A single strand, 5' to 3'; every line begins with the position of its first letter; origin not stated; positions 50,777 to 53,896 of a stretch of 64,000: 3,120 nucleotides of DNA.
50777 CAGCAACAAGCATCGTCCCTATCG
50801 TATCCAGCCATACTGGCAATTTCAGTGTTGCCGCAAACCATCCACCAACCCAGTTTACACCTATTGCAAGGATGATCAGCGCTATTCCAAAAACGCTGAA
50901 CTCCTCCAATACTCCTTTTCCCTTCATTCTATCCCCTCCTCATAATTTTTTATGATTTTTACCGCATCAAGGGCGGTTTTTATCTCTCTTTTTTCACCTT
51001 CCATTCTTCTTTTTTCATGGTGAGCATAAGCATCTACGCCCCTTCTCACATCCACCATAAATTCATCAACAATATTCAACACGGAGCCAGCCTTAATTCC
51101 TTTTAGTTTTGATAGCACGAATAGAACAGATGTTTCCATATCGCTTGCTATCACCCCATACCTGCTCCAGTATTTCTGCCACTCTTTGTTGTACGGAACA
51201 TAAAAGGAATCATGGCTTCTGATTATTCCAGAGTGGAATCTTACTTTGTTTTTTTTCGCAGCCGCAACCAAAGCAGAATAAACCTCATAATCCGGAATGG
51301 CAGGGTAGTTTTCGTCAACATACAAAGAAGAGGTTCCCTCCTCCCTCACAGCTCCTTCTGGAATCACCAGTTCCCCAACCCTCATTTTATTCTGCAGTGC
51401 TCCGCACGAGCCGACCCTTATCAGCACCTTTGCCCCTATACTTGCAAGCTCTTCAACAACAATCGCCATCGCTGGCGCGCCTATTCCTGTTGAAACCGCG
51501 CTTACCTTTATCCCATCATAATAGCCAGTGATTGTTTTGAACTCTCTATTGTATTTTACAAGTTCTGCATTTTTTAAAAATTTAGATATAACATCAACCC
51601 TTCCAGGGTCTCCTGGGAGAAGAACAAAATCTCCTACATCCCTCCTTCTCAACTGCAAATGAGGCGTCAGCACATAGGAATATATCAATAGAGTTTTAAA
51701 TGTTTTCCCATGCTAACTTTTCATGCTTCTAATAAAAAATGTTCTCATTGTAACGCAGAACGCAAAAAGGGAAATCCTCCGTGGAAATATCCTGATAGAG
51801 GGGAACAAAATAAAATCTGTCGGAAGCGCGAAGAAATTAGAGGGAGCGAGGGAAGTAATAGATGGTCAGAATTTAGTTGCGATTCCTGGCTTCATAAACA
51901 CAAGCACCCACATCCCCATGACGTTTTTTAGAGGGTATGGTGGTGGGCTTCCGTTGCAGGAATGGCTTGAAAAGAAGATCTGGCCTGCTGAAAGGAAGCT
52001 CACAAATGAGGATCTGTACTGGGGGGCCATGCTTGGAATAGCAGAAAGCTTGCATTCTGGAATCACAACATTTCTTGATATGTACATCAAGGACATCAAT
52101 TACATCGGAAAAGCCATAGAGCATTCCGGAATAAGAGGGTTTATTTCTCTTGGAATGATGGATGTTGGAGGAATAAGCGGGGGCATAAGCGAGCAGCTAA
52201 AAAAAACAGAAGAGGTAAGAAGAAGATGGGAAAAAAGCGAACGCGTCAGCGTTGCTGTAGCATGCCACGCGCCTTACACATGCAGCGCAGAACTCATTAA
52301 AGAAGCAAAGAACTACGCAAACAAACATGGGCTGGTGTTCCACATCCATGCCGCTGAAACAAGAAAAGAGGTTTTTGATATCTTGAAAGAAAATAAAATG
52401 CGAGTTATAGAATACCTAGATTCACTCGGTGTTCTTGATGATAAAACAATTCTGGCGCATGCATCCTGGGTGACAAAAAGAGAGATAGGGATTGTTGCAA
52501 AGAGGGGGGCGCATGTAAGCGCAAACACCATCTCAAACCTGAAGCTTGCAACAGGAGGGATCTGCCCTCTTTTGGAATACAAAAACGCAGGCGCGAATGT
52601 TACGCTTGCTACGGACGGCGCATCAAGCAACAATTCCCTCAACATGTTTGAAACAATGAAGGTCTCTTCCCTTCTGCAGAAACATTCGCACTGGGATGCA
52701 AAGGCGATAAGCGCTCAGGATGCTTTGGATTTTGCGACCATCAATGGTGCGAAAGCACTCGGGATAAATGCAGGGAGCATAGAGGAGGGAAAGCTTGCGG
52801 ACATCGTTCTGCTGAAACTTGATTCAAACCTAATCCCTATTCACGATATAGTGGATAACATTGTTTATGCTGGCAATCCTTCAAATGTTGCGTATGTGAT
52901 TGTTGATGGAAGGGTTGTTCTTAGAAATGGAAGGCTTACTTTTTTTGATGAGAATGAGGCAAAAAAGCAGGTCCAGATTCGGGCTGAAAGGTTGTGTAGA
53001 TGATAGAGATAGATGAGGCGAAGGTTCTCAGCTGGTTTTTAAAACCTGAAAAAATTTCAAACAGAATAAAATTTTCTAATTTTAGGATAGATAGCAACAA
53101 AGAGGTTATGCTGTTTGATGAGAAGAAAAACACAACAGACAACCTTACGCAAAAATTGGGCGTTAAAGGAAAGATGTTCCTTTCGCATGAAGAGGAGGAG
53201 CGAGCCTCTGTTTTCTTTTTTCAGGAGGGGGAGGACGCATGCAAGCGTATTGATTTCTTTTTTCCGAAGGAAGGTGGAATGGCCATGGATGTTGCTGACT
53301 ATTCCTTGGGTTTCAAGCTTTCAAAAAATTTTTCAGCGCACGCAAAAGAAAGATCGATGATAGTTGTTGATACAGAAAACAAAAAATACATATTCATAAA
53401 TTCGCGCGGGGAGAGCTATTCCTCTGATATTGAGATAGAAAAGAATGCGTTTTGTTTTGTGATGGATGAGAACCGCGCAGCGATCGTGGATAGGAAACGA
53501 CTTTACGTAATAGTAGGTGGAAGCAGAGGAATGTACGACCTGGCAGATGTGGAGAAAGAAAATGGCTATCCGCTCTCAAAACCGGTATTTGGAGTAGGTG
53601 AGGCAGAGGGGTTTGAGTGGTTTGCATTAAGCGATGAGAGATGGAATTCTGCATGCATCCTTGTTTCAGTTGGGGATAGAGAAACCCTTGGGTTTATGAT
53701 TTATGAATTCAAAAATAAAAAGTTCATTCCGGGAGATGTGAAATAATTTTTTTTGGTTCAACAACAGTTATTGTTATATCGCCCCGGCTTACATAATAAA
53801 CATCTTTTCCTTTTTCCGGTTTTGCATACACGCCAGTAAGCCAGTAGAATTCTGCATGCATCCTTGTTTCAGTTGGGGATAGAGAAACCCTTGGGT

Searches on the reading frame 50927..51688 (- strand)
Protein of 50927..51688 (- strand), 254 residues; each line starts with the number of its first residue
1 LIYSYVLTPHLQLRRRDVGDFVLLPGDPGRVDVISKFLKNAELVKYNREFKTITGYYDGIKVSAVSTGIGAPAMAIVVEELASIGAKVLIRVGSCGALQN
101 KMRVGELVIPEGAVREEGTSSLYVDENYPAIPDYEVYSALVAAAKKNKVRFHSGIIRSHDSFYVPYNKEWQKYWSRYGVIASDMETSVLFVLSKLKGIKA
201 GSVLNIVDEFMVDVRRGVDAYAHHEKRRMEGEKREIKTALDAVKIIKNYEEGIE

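Call 42: search_protein_families(library=pfam, proteins=[window:50927-51688:-], max_evalue=0.001)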
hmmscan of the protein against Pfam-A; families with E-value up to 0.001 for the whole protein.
window:50927-51688:- (254 aa): 1 family
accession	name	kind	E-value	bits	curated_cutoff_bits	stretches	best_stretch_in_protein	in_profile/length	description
PF01048.26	PNP_UDP_1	-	3.7e-39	134.9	25.1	1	21-220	2-210/233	Phosphorylase superfamily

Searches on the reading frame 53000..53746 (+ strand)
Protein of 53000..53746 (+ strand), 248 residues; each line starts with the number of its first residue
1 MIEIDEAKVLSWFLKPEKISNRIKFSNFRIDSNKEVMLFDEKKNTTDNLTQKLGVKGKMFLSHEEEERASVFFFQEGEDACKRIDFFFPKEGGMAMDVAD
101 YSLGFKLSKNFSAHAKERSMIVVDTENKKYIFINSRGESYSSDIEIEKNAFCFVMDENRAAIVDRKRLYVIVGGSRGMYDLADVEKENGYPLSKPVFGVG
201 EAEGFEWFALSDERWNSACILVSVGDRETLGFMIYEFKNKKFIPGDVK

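Call 68: find_encoding_contigs(protein=window:53000-53746:+, flank=1500, max_places=8)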
Protein window:53000-53746:+ (248 aa): 2 contigs read that carry it; 1 place shown.
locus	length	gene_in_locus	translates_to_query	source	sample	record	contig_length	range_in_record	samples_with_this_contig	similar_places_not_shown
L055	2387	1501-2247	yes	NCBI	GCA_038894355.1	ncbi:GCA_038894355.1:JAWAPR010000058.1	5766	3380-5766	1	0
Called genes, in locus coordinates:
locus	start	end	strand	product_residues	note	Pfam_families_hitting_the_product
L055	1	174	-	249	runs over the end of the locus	PF01048:PNP_UDP_1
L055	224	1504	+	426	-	PF01979:Amidohydro_1, PF07969:Amidohydro_3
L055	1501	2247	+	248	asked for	-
